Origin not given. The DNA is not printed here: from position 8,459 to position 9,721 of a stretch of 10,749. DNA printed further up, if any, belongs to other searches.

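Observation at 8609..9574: Unannotatable 321-aa protein with the motif order and spacing of a protein-kinase-like fold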

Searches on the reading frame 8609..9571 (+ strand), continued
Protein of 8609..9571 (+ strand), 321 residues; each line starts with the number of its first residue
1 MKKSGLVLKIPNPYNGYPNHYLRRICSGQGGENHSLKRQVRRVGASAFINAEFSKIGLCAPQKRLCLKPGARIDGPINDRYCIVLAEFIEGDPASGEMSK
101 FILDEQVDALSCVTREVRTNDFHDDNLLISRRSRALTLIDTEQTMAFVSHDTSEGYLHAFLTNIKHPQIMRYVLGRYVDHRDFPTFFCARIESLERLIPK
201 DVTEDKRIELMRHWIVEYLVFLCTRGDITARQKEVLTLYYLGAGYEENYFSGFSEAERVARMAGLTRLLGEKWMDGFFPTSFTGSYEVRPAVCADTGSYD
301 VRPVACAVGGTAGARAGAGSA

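Call 56: find_homologous_proteins(query=A3, max_evalue=0.001)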
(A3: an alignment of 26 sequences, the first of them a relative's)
Query A3 (26 sequences) (556 aa, profile of the alignment): 3 proteins with E <= 0.001 among 8000 candidates.
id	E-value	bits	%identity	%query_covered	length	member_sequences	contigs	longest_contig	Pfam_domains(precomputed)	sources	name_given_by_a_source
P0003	1.7e-131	458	33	86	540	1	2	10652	-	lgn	-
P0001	3.5e-125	437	100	100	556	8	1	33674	-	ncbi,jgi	jgi:hypothetical protein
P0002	9.2e-122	426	33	85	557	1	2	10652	-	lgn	-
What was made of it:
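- Tried and rejected: A profile search of the 5.8-billion-protein index returned only the 3 proteins already known, because the candidate filter saturated (call 56).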

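Call 57: find_encoding_contigs(protein=P0012, flank=10000, max_places=3)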
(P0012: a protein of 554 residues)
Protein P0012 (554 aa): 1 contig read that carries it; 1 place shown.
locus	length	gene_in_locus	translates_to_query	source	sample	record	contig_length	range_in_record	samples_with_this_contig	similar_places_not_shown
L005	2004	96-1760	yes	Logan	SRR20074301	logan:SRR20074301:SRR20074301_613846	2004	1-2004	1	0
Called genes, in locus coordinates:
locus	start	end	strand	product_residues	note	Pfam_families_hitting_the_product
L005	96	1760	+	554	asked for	-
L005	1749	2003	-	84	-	?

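Call 58: find_encoding_contigs(protein=P0018, flank=10000, max_places=3)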
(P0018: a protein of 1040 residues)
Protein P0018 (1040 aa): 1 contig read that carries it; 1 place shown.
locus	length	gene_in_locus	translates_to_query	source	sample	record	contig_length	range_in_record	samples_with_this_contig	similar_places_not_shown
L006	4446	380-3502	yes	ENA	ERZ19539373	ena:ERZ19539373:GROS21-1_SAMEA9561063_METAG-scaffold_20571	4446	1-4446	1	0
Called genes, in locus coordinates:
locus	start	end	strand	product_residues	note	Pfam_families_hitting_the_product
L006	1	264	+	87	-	?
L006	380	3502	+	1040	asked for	-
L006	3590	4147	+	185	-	PF00561:Abhydrolase_1 (faint), PF06821:Ser_hydrolase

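Call 59: find_encoding_contigs(protein=P0015, flank=10000, max_places=3)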
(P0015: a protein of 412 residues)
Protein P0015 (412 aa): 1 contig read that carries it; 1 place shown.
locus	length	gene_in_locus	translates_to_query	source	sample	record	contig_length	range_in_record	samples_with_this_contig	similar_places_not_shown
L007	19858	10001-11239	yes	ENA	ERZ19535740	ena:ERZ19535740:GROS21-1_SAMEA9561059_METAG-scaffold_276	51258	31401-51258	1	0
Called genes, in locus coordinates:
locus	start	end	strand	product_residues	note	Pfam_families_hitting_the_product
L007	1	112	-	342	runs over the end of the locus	PF08238:Sel1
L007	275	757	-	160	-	PF04677:CwfJ_C_1 (weak), PF11969:DcpS_C (weak), PF01230:HIT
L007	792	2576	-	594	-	PF01336:tRNA_anti-codon, PF00152:tRNA-synt_2, PF01409:tRNA-synt_2d (faint), PF02938:GAD (weak)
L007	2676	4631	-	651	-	-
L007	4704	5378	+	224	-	-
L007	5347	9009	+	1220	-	PF00924:MS_channel_2nd, PF21082:MS_channel_3rd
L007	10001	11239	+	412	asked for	-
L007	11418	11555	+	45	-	-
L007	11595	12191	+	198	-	-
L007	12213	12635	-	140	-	-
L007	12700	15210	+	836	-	PF03477:ATP-cone (weak), PF00317:Ribonuc_red_lgN, PF02867:Ribonuc_red_lgC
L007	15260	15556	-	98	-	-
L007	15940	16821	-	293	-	-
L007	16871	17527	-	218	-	-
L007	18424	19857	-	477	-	?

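Call 60: find_encoding_contigs(protein=P0023, flank=10000, max_places=3)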
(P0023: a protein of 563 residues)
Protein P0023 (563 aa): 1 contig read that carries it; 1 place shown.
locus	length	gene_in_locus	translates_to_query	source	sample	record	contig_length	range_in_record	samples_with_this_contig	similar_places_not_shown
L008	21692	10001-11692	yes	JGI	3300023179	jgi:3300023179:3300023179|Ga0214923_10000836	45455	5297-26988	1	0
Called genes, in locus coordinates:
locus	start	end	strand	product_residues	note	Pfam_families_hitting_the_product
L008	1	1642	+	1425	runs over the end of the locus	PF04563:RNA_pol_Rpb2_1, PF04561:RNA_pol_Rpb2_2, PF04565:RNA_pol_Rpb2_3, PF10385:RNA_pol_Rpb2_45, PF00562:RNA_pol_Rpb2_6, PF04560:RNA_pol_Rpb2_7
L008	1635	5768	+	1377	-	PF04997:RNA_pol_Rpb1_1, PF21668:RPOC_hybrid (faint), PF00623:RNA_pol_Rpb1_2, PF04983:RNA_pol_Rpb1_3, PF01333:Apocytochr_F_C (faint), PF05000:RNA_pol_Rpb1_4, PF04998:RNA_pol_Rpb1_5, PF01551:Peptidase_M23 (faint), +1 more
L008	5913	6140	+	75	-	PF00312:Ribosomal_S15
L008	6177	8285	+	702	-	PF01138:RNase_PH, PF03725:RNase_PH_C (weak), PF01138:RNase_PH, PF00013:KH_1, PF00575:S1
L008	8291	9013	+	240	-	PF01138:RNase_PH, PF03725:RNase_PH_C (weak)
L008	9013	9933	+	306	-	-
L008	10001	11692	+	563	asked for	-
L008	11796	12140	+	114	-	PF02954:HTH_8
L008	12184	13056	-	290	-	-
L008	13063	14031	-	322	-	-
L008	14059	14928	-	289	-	PF17827:PrmC_N, PF03602:Cons_hypoth95, PF02384:N6_Mtase (weak), PF05175:MTS, PF06325:PrmA, PF09445:Methyltransf_15 (weak), PF13847:Methyltransf_31, PF13649:Methyltransf_25, +4 more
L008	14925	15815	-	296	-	PF06414:Zeta_toxin (faint), PF02881:SRP54_N, PF00448:SRP54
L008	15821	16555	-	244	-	PF00005:ABC_tran, PF02463:SMC_N, PF13304:AAA_21 (weak)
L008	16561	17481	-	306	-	PF02653:BPD_transp_2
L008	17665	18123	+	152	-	-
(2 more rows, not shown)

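Call 66: list_cluster_members(proteins=[P0012, P0013, P0015, P0017, P0018, P0020, P0021, P0022, P0023, P0024])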
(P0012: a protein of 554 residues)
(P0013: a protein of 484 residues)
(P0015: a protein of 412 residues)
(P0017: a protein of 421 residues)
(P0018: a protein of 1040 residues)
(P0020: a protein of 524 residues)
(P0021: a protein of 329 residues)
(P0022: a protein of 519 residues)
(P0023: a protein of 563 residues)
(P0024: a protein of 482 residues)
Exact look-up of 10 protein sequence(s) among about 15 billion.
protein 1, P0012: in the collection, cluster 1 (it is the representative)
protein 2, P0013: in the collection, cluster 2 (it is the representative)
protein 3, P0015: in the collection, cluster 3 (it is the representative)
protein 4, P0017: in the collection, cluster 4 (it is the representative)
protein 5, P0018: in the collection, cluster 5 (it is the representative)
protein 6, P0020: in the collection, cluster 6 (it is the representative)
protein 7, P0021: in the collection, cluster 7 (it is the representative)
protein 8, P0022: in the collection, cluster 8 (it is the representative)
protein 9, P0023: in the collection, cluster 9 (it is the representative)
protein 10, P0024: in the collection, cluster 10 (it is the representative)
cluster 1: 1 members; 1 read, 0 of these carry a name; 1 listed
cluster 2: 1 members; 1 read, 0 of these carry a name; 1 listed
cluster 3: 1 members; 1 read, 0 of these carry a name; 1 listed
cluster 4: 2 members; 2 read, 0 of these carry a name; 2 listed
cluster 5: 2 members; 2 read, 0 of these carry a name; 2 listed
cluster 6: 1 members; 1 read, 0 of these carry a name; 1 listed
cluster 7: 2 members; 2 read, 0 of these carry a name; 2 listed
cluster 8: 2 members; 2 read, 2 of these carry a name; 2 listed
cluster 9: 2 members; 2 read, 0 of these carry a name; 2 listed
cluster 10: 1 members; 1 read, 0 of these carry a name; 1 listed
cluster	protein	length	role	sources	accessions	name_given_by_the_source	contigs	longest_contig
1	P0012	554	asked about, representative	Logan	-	-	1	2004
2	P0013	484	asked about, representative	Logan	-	-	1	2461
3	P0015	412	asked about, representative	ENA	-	-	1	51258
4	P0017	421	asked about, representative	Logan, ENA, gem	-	-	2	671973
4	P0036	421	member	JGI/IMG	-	-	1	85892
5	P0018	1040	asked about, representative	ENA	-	-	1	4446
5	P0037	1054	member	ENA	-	-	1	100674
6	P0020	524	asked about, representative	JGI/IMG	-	-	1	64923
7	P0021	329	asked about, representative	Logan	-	-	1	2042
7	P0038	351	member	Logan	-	-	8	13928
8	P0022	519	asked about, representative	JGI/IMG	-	hypothetical protein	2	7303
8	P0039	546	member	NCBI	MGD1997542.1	MAG: hypothetical protein PVJ92_01360, partial [Candidatus Dependentiae bacterium]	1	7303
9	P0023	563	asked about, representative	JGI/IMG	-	-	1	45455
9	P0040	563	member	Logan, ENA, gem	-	-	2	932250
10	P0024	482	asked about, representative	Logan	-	-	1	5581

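Call 69: find_encoding_contigs(protein=P0017, flank=10000, max_places=2)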
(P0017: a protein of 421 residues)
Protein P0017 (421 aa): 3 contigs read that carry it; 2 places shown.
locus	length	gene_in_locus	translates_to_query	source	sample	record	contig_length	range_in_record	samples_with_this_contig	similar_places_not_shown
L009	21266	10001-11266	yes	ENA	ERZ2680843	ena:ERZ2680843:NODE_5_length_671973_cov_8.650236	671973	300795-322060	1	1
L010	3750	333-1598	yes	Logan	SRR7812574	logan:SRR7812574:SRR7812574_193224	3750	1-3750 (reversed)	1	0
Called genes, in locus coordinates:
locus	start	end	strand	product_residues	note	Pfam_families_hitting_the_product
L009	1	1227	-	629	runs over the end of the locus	-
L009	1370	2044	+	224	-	-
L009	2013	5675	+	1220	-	PF00924:MS_channel_2nd, PF21082:MS_channel_3rd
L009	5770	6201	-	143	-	PF00293:NUDIX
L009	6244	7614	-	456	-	PF01145:Band_7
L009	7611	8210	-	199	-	-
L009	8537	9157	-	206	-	-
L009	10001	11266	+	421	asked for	-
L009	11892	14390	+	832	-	PF00317:Ribonuc_red_lgN, PF02867:Ribonuc_red_lgC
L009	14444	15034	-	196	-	-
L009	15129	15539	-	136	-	-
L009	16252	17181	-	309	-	-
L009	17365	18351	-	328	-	-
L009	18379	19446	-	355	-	-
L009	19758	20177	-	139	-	-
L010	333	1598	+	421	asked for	-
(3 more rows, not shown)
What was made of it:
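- The chromosomal position is conserved in a clade (calls 59, 69).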

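Call 72: fold_search(model_id=the predicted structure, library=viral)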
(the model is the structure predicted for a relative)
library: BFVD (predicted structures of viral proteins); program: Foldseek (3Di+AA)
matches with E <= 10: 134; with E <= 0.001: 3
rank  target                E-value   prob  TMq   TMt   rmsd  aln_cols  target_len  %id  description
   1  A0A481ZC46            1.4e-04  1.00  0.21  0.28  15.6       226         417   15  Uncharacterized protein [Pithovirus LCPAC404]
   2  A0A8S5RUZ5            4.2e-04  0.99  0.20  0.14  21.6       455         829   13  (no name in the UniProt tables at hand)
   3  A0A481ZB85            4.6e-04  1.00  0.22  0.47   4.3       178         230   16  Uncharacterized protein [Pithovirus LCPAC401]
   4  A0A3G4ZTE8            2.7e-03  0.94  0.22  0.17  17.6       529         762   11  ABC1 atypical kinase-like domain-containing protein [Edafosvirus sp.]
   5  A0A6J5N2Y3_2          2.9e-03  0.91  0.20  0.11  22.1       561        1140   15  Phage head morphogenesis domain containing protein [uncultured Caudovirales phage]
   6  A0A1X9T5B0            1.7e-02  0.82  0.18  0.18  20.0       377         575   14  mitogen-activated protein kinase kinase [Ranid herpesvirus 3]
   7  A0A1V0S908            1.8e-02  0.66  0.16  0.23  16.5       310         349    9  Uncharacterized protein [Catovirus CTV1]
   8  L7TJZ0                4.6e-02  0.69  0.19  0.21  21.2       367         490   11  PI3K/PI4K catalytic domain-containing protein [Halorubrum sodomense tailed virus 2]
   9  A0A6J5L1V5            4.6e-02  0.51  0.20  0.19  20.5       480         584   13  PI3K/PI4K catalytic domain-containing protein [uncultured Caudovirales phage]
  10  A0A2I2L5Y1            6.7e-02  0.41  0.20  0.18  26.9       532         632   10  Protein kinase [Orpheovirus IHUMI-LCC2]
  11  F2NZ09                7.4e-02  0.72  0.20  0.27  15.2       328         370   10  Complete DpAV4 genome [Diadromus pulchellus ascovirus 4a]
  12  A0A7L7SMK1            7.4e-02  0.41  0.18  0.20  20.8       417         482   12  (no name in the UniProt tables at hand)
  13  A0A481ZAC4            9.0e-02  0.99  0.15  0.51   4.2       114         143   23  Uncharacterized protein [Pithovirus LCPAC403]
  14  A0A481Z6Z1            1.4e-01  0.60  0.21  0.23  18.4       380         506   10  Cyclin-dependent protein kinase [Pithovirus LCPAC302]
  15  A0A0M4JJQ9            3.0e-01  0.08  0.12  0.12  28.9       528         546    9  (no name in the UniProt tables at hand)
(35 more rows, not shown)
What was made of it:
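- BFVD hits include ABC1-like and PI3K/PI4K-like viral proteins (call 72).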

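Call 82: search_protein_families(library=padloc, proteins=[P0001, P0002, P0003, P0018, P0023, P0025], max_evalue=0.01)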
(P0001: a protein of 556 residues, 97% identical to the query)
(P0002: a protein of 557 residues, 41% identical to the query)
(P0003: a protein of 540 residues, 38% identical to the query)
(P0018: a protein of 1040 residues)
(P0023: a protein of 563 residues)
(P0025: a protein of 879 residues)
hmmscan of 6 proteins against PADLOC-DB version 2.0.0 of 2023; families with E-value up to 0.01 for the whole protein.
P0001 (556 aa): 0 families

P0002 (557 aa): 0 families

P0003 (540 aa): 0 families

P0018 (1040 aa): 0 families

P0023 (563 aa): 0 families

P0025 (879 aa): 0 families

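Call 83: search_protein_families(library=phrogs, proteins=[P0001, P0002, P0003, P0018, P0023, P0025], max_evalue=0.01)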
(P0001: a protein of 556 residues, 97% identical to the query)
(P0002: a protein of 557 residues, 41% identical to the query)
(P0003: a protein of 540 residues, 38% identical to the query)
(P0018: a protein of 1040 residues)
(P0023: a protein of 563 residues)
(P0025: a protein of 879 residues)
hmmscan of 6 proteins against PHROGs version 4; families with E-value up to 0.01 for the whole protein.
P0001 (556 aa): 0 families

P0002 (557 aa): 0 families

P0003 (540 aa): 0 families

P0018 (1040 aa): 0 families

P0023 (563 aa): 0 families

P0025 (879 aa): 0 families

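Call 95: find_related_loci(query=A2, collection=metagenome_contigs, flank=10000)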
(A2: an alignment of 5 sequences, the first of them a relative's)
Query A2 (556 aa) in metagenome_contigs; peptide patterns used: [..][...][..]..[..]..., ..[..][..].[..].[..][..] (x = any residue, [..] = any of these).
126 stretches matched a pattern, but none encodes a relative of the query by tblastn (E <= 1e-3).

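Call 96: find_encoding_contigs(protein=P0059, flank=3000, max_places=4)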
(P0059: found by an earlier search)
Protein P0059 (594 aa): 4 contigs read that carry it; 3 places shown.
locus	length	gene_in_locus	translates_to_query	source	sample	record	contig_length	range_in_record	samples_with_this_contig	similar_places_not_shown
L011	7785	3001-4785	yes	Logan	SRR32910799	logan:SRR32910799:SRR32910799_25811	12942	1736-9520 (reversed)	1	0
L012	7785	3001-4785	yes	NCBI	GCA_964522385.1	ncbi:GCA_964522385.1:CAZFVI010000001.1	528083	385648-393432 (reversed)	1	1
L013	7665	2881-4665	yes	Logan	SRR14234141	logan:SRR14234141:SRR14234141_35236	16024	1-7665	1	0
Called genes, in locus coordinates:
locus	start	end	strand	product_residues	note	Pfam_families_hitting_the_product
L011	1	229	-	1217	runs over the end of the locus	?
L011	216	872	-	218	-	-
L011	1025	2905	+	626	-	-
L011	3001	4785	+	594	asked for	PF01336:tRNA_anti-codon, PF00152:tRNA-synt_2, PF01409:tRNA-synt_2d (faint), PF02938:GAD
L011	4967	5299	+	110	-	PF01230:HIT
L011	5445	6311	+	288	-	-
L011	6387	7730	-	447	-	-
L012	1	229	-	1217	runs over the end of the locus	PF00924:MS_channel_2nd, PF21082:MS_channel_3rd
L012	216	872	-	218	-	-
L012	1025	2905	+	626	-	-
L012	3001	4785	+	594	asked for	PF01336:tRNA_anti-codon, PF00152:tRNA-synt_2, PF01409:tRNA-synt_2d (faint), PF02938:GAD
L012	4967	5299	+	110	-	PF01230:HIT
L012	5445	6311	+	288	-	-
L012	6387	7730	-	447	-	-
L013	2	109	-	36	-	?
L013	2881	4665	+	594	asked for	PF01336:tRNA_anti-codon, PF00152:tRNA-synt_2, PF01409:tRNA-synt_2d (faint), PF02938:GAD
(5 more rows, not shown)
